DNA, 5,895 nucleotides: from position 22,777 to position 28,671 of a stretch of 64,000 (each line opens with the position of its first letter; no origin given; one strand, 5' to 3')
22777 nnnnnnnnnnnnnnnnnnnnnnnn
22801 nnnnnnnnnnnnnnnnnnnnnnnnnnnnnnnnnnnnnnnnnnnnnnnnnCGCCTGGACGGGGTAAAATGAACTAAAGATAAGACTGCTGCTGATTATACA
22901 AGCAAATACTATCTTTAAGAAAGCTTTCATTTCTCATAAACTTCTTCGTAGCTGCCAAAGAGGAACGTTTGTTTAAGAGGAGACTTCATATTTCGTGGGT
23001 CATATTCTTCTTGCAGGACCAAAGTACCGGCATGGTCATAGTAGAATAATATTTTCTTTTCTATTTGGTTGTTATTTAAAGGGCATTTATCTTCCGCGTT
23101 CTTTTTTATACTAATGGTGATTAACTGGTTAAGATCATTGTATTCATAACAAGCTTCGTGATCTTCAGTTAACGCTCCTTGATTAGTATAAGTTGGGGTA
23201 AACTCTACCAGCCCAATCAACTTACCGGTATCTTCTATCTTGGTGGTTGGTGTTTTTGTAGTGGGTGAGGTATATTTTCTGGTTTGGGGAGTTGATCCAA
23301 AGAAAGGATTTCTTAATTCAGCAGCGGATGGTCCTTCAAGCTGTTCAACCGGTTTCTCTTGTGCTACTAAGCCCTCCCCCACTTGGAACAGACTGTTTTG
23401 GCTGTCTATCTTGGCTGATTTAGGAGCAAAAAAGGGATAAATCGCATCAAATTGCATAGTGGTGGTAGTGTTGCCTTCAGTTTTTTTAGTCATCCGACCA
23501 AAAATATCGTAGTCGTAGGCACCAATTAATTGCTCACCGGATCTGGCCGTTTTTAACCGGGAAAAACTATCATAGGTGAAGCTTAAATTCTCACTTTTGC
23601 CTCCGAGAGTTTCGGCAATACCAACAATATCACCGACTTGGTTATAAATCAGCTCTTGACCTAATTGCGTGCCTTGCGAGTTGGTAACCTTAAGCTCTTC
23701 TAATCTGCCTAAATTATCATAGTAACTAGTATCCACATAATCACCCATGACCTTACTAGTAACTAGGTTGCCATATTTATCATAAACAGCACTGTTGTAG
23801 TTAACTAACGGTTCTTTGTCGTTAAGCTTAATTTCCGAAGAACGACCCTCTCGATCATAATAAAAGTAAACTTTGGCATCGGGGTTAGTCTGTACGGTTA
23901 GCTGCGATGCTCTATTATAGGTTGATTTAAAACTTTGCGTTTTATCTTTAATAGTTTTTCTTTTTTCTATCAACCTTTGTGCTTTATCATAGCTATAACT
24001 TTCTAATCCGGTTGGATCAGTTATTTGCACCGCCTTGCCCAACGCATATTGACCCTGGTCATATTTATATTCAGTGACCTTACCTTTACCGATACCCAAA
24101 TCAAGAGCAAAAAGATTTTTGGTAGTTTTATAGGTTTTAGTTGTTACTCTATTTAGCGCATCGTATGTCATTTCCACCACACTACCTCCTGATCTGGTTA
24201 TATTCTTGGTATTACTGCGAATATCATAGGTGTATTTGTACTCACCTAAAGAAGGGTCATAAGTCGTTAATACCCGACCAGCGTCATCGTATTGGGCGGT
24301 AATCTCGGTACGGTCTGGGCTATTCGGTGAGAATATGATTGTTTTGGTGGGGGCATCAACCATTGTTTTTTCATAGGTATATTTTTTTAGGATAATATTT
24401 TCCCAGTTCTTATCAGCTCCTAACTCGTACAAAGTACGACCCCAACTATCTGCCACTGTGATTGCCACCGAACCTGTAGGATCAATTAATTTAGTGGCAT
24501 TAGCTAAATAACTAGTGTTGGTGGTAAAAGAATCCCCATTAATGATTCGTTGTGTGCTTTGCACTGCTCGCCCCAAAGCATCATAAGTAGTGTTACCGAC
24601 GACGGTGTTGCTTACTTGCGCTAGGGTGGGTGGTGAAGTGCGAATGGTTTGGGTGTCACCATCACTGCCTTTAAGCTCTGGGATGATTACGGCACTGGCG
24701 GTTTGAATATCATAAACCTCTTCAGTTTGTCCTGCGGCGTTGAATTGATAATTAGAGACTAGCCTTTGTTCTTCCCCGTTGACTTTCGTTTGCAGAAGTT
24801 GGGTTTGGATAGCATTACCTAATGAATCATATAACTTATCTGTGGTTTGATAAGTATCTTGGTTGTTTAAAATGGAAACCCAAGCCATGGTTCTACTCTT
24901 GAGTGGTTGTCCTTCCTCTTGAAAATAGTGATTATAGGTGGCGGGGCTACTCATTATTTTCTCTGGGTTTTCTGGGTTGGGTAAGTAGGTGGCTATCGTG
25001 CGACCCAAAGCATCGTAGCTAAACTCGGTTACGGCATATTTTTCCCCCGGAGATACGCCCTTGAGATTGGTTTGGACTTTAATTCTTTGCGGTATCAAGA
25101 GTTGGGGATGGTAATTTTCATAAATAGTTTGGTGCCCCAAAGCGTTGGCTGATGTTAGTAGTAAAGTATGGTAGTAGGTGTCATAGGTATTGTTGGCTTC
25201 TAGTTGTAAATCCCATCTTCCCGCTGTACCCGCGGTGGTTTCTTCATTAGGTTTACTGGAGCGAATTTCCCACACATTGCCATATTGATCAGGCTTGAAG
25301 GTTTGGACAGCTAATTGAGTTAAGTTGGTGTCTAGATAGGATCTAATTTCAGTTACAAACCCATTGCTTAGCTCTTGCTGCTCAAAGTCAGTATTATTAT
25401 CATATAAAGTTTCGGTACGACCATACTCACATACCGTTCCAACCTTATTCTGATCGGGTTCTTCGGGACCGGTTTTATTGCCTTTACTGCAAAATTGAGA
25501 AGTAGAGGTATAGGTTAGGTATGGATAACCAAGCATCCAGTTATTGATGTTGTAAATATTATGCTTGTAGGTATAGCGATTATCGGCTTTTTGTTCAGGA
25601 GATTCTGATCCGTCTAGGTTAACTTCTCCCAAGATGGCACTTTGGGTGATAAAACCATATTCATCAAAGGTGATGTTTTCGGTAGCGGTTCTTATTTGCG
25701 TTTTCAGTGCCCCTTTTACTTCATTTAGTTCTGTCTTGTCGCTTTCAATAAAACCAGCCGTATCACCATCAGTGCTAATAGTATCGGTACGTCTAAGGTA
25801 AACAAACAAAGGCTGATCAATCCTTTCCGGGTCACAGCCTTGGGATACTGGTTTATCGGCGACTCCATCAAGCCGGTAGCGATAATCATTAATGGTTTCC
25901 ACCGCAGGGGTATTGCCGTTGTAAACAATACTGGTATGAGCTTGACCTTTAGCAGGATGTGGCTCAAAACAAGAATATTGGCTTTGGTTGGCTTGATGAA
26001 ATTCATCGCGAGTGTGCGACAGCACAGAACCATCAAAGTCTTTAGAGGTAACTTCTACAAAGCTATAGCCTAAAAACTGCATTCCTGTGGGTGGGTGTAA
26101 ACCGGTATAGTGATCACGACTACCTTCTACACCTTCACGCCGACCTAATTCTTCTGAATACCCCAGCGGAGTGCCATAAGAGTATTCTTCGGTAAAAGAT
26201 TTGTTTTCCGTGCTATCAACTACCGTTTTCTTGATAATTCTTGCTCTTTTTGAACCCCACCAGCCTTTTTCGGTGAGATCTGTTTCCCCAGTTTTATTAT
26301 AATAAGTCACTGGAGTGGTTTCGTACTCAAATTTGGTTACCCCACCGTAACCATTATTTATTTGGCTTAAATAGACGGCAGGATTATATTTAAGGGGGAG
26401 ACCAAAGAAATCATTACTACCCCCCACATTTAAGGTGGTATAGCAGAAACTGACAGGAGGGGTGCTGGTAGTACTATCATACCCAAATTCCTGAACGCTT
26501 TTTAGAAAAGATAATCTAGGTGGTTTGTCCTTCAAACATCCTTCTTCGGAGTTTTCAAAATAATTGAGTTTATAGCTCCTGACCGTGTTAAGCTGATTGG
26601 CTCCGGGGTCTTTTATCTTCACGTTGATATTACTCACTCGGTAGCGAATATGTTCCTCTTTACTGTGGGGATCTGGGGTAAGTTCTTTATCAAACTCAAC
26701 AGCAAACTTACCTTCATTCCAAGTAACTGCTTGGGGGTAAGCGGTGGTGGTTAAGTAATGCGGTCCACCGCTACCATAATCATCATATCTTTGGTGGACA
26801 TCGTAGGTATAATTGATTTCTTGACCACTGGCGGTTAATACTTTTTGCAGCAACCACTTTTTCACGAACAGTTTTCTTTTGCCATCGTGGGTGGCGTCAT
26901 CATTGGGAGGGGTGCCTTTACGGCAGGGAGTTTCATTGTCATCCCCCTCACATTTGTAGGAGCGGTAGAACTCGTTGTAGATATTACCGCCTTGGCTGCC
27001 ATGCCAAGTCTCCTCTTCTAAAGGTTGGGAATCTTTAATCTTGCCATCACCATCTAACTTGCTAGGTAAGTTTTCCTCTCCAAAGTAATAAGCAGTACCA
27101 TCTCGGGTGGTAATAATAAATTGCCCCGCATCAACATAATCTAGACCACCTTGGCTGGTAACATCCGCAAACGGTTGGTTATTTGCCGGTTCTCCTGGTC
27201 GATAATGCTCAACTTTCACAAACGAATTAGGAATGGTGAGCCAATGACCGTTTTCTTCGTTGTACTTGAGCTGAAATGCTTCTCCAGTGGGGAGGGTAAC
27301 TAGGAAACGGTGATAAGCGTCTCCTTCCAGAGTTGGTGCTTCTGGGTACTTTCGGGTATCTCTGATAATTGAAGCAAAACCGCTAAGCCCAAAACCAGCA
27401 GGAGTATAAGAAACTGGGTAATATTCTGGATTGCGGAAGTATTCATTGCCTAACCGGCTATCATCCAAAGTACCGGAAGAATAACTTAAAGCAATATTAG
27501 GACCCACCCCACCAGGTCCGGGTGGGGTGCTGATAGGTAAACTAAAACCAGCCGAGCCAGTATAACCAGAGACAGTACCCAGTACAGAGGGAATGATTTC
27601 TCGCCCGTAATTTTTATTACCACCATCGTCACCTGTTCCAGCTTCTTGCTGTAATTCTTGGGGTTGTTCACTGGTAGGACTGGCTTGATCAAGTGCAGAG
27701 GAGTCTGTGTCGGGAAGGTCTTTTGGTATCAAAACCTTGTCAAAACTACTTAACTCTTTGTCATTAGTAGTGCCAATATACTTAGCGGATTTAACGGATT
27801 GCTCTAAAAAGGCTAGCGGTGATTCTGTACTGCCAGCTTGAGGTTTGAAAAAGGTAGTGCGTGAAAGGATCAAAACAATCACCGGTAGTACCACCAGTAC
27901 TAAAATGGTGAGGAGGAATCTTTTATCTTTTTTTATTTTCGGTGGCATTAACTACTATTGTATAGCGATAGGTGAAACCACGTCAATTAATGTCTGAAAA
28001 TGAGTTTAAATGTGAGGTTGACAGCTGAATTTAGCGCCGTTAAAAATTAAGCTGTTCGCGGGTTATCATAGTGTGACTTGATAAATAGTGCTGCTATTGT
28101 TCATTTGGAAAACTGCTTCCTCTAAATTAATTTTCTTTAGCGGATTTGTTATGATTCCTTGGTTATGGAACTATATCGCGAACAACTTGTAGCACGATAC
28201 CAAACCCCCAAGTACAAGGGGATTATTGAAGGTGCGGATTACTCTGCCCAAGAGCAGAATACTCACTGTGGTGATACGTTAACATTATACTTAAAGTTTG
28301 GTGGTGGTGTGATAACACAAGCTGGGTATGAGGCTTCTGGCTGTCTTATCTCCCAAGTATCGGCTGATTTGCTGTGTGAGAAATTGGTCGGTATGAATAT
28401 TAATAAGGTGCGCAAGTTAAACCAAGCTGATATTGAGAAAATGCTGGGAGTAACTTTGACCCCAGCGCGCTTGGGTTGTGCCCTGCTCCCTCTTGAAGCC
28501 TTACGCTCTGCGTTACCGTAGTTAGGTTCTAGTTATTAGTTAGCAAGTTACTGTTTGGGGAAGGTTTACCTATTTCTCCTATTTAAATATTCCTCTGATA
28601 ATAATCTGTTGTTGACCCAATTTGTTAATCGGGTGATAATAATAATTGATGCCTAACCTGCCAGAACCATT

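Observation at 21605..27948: Split Rhs toxin: YD-repeat shell ORF plus separate ATGA-coupled ORF carrying the RHS core and a RelE/ParE-fold toxin tip with its own signal-peptide-like N-terminus; no adjacent immunity gene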

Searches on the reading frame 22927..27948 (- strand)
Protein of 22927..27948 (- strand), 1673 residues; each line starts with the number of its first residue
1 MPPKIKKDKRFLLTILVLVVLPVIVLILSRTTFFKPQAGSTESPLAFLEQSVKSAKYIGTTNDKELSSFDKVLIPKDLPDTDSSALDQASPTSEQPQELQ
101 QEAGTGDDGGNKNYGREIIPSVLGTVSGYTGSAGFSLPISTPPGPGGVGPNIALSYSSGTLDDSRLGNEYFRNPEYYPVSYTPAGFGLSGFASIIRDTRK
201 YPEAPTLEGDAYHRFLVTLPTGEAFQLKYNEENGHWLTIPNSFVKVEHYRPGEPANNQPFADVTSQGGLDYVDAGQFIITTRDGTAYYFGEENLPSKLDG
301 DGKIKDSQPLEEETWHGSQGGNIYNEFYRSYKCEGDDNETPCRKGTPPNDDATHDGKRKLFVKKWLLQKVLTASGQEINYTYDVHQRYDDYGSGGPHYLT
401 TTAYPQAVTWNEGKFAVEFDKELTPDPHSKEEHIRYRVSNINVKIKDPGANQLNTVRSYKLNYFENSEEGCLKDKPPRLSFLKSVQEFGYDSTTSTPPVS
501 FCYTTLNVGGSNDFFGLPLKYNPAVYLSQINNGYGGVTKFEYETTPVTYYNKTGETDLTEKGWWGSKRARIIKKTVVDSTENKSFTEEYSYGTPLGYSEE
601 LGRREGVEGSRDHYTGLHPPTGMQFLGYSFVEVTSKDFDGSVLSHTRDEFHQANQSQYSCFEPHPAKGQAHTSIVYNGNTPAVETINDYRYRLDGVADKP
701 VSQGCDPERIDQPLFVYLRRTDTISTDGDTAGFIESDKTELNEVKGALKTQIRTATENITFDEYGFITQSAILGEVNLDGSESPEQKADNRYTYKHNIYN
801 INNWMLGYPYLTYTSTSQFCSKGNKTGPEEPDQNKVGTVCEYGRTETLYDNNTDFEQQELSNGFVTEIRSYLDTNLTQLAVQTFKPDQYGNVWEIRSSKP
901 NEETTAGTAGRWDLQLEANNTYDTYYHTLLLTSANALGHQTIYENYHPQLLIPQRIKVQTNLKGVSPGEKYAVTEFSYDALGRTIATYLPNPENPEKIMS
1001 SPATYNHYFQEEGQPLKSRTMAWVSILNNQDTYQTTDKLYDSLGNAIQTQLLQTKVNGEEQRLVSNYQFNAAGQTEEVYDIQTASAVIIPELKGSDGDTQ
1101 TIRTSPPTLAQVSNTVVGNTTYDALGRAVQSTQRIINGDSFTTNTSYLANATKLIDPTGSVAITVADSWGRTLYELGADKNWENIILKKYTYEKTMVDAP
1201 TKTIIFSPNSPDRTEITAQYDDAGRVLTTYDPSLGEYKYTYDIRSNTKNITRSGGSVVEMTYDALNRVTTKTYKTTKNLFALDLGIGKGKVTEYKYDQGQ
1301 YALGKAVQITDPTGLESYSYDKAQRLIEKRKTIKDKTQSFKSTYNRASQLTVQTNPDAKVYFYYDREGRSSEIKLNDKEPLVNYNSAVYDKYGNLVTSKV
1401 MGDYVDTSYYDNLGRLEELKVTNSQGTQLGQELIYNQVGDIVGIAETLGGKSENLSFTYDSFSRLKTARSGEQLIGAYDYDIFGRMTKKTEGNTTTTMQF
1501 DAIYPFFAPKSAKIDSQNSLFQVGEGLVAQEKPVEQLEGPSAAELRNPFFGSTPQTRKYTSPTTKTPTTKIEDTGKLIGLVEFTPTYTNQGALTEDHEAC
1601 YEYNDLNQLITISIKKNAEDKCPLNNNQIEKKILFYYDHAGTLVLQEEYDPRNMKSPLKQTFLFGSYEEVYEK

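Call 6: search_protein_families(library=pfam, proteins=[window:22927-27948:-], max_evalue=0.1)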
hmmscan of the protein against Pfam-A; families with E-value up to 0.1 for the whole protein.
window:22927-27948:- (1673 aa): 2 families
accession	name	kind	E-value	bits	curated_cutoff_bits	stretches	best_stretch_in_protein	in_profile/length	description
PF05593.20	RHS_repeat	-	3.4e-17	62.8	22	2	1302-1328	3-30/38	RHS Repeat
PF03534.18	SpvB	-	0.00016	21.4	22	1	128-160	2-34/287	Salmonella virulence plasmid 65kDa B protein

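Call 7: search_protein_families(library=ncbifam, proteins=[window:22927-27948:-], max_evalue=0.1)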
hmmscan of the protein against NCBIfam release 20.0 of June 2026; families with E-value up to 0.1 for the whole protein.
window:22927-27948:- (1673 aa): 1 family
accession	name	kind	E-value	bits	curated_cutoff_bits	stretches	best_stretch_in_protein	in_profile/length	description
TIGR01643.1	YD_repeat_2x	repeat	1.1e-09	38.4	15.8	1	1220-1258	1-39/42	YD repeat-containing protein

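Call 63: search_solved_structures(query=window:22930-27948:-, max_evalue=0.01, show_alignments=0)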
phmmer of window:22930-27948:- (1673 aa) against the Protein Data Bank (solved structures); distinct sequences matched with E-value up to 0.01: 1.
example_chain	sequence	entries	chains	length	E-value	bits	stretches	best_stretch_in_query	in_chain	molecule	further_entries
8cp6_B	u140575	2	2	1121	2.1e-06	28.5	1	1219-1399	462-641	Toxin protein Tse5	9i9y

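Call 67: list_cluster_members(proteins=[P0001, P0002, window:22930-27948:-, window:17892-19304:+])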
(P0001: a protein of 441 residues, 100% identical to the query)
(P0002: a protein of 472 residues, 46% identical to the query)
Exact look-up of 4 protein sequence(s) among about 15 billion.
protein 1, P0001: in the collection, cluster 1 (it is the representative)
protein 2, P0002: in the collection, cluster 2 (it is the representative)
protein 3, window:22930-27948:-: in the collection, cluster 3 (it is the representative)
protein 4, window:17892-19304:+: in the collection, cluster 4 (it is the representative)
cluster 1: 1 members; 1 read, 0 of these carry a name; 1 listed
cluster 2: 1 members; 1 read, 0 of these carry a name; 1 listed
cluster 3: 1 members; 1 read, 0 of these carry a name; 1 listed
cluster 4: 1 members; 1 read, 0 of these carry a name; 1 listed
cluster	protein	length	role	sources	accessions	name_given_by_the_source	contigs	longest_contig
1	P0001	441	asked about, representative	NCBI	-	-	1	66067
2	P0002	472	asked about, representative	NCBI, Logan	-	-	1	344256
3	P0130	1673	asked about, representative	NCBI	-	-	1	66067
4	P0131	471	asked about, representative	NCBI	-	-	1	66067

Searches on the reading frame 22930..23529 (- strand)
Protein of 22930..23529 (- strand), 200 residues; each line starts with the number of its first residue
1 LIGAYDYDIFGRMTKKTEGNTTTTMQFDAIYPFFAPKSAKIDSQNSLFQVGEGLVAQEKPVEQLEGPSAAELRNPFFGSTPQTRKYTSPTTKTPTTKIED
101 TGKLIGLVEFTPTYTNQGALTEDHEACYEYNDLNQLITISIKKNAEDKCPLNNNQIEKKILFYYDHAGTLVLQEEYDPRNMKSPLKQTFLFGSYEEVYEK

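Call 55: find_related_loci(query=A4, collection=metagenome_contigs, flank=7000)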
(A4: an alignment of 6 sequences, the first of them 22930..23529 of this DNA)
Query A4 (200 aa) in metagenome_contigs; peptide patterns used: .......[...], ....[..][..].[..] (x = any residue, [..] = any of these).
337 stretches matched a pattern; 3 encode a relative of the query (tblastn E <= 1e-3); 3 distinct loci.
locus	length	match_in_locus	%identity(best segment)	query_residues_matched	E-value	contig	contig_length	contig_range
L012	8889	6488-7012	33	4-196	1e-29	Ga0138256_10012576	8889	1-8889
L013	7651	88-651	35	4-196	2e-28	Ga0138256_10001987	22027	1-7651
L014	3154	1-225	42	120-196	5e-16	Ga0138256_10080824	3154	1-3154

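Call 60: search_protein_families(library=pfam, proteins=[L013:644-2041:+, L014:218-1462:+, L014:1464-2741:+], max_evalue=0.05)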
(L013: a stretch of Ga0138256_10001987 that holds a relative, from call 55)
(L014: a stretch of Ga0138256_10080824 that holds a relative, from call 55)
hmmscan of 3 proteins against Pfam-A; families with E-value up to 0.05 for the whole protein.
L013:644-2041:+ (466 aa): 5 families
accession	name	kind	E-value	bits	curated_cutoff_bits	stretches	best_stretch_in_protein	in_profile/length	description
PF06293.20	Kdo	-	7.1e-05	22.8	21.3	1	336-459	58-187/207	Lipopolysaccharide kinase (Kdo/WaaP) family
PF01636.29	APH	-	0.0012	19.1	23.2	1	411-444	168-202/239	Phosphotransferase enzyme family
PF07387.17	Seadorna_VP7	-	0.0024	17.4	20.3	1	404-437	153-188/308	Seadornavirus VP7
PF19974.5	TCAD9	-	0.014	15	40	1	411-435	297-320/429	Ternary complex associated domain 9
PF01163.29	RIO1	-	0.04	14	22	0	396-435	109-147/187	RIO domain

L014:218-1462:+ (415 aa): 0 families

L014:1464-2741:+ (426 aa): 1 family
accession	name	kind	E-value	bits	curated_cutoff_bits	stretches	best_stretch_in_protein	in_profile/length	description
PF01636.29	APH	-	0.0015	18.8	23.2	0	283-362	24-107/239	Phosphotransferase enzyme family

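Call 83: search_protein_families(library=pfam, proteins=[L012:1937-7024:+], max_evalue=0.1)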
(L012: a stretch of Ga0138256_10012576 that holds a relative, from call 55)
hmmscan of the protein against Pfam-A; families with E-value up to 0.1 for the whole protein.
L012:1937-7024:+ (1696 aa): 3 families
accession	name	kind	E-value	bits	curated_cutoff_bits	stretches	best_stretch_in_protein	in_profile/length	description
PF05593.20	RHS_repeat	-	5.4e-07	30.3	22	0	1376-1405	1-30/38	RHS Repeat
PF00404.24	Dockerin_1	-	0.0044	17.6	22.9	1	69-118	2-55/57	Dockerin type I domain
PF03534.18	SpvB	-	0.067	12.8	22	0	411-467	156-217/287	Salmonella virulence plasmid 65kDa B protein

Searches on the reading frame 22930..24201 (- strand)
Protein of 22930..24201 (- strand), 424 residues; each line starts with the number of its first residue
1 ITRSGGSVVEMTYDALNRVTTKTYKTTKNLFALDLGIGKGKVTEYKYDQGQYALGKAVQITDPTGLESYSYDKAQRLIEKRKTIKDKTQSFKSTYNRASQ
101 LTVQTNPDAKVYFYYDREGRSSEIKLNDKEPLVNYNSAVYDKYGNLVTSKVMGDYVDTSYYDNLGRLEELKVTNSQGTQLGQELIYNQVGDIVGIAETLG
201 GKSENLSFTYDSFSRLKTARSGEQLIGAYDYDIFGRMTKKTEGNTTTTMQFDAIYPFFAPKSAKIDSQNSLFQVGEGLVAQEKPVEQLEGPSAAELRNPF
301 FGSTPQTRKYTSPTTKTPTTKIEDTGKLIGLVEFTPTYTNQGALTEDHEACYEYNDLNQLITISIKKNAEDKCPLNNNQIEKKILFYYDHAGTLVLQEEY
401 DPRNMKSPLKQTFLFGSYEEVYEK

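Call 29: find_related_loci(query=A2, collection=genome_contigs, flank=8000)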
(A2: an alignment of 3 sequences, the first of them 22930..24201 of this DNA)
Query A2 (424 aa) in genome_contigs; peptide patterns used: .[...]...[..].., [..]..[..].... (x = any residue, [..] = any of these).
140 stretches matched a pattern; 8 encode a relative of the query (tblastn E <= 1e-3); 8 distinct loci.
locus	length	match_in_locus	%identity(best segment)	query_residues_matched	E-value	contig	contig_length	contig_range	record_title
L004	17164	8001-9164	34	13-420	5e-59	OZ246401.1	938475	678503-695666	MAG: uncultured Gammaproteobacteria bacterium isolate SRP278252_co2_763 genome assembly, chromosome: 1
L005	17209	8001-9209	33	13-420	2e-56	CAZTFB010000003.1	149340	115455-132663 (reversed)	MAG TPA_asm: uncultured Gammaproteobacteria bacterium isolate SRP329715_co1_107 genome assembly, contig: NODE_100_length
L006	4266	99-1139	29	9-420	9e-42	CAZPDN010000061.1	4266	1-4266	MAG TPA_asm: uncultured Gammaproteobacteria bacterium isolate SRP257259_co1_196 genome assembly, contig: NODE_38749_leng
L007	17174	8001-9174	36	13-420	7e-51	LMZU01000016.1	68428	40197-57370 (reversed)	MAG: Microgenomates bacterium OLB23 UZ22_OP11002CONTIG000016, whole genome shotgun sequence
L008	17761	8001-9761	28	6-270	2e-9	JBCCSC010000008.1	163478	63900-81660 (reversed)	MAG: Chloroflexota bacterium isolate P01_D01_bin.47 k141_2094243_length_163478_cov_12.0000, whole genome shotgun sequenc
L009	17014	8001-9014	26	3-242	1e-8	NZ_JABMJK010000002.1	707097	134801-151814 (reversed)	Duganella sp. SG902 Ga0365368_02, whole genome shotgun sequence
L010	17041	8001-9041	27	38-254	6e-6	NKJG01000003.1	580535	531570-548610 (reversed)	MAG: Bacteroidetes bacterium B1(2017) isolate B1 NODE_26, whole genome shotgun sequence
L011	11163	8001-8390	27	141-288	6e-5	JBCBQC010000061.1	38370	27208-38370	MAG: Bacteroidota bacterium isolate J06634_9 NODE_61_length_38370_cov_10.302901, whole genome shotgun sequence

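Call 60: search_protein_families(library=pfam, proteins=[L005:9202-10629:+, L007:9167-10639:+, L007:11893-13134:+], max_evalue=0.05)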
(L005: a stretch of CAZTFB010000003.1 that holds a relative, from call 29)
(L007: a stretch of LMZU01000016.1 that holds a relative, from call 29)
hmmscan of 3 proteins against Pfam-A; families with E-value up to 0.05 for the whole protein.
L005:9202-10629:+ (476 aa): 0 families

L007:9167-10639:+ (491 aa): 0 families

L007:11893-13134:+ (414 aa): 3 families
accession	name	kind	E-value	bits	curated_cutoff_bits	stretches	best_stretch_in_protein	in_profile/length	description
PF13365.12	Trypsin_2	-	3.5e-10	41.2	27.6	1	203-359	1-144/144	Trypsin-like peptidase domain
PF00089.32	Trypsin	-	2.6e-05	24.6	20.6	1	204-366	28-201/220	Trypsin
PF05579.19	Peptidase_S32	-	0.02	14.6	24.7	0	338-364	203-229/297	Equine arteritis virus serine endopeptidase S32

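Call 83: search_protein_families(library=pfam, proteins=[L005:4137-9221:+], max_evalue=0.1)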
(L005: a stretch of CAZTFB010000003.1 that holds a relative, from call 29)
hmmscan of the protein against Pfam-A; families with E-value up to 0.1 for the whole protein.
L005:4137-9221:+ (1695 aa): 3 families
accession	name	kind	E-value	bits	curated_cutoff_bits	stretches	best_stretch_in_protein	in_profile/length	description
PF05593.20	RHS_repeat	-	4.3e-11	43.4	22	0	1494-1522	1-30/38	RHS Repeat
PF00404.24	Dockerin_1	-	0.028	15.1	22.9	0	69-117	2-54/57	Dockerin type I domain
PF13202.12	EF-hand_5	-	0.073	13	25.9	0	64-78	2-17/25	EF hand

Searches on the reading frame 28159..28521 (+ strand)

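Call 17: search_protein_families(library=pfam, proteins=[window:28159-28521:+], max_evalue=0.01)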
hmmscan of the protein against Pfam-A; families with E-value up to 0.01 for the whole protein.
window:28159-28521:+ (120 aa): 1 family
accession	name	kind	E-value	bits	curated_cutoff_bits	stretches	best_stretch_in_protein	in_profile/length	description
PF01592.21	NifU_N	-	7.6e-19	68.6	22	1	6-119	2-117/127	NifU-like N terminal domain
